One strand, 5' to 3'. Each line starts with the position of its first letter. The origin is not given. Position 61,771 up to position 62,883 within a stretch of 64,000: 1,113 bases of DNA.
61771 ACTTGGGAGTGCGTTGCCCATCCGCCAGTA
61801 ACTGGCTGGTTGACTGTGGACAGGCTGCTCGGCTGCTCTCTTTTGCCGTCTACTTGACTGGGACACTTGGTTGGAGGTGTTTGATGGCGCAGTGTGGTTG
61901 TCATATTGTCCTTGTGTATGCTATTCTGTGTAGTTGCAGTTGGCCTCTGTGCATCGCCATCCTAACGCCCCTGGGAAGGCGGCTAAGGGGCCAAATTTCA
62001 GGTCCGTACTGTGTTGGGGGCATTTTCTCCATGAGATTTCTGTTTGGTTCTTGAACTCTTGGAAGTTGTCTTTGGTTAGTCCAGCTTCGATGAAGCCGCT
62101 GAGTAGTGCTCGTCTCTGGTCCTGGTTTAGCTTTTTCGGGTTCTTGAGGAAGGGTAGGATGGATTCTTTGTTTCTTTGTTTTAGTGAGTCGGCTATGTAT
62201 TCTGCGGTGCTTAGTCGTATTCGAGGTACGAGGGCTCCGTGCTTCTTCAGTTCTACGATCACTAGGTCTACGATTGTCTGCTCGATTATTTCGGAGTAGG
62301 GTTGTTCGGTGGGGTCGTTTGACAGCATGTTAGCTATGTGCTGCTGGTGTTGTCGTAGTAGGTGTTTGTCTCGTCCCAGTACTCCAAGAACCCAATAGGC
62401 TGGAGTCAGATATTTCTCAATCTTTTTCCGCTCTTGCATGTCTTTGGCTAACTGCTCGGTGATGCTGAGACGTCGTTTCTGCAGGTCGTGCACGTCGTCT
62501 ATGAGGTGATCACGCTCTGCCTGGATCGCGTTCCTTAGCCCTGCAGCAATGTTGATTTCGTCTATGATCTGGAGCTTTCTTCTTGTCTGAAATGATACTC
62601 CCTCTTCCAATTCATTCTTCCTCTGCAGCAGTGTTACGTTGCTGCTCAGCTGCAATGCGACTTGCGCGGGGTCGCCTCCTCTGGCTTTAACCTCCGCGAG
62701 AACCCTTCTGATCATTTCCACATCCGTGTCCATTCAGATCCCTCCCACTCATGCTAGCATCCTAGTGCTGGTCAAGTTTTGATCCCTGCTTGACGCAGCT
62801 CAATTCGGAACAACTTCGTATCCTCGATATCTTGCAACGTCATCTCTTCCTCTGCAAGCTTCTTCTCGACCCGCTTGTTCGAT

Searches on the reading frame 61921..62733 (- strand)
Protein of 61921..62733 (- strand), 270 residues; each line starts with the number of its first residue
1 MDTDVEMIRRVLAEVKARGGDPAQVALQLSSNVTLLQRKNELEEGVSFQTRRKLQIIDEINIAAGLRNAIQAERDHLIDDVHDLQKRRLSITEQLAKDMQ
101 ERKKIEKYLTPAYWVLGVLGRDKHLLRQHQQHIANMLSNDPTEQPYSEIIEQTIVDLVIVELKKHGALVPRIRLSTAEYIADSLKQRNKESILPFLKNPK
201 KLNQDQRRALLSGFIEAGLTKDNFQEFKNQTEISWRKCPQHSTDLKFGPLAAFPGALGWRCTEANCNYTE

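Call 69: search_protein_families(library=pfam, proteins=[window:61921-62733:-], max_evalue=0.001)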
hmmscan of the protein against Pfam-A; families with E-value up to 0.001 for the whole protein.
window:61921-62733:- (270 aa): 1 family
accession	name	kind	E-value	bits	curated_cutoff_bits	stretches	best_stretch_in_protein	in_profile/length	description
PF15949.10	DUF4757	-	0.00071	20.3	27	0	66-110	103-147/167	Domain of unknown function (DUF4757)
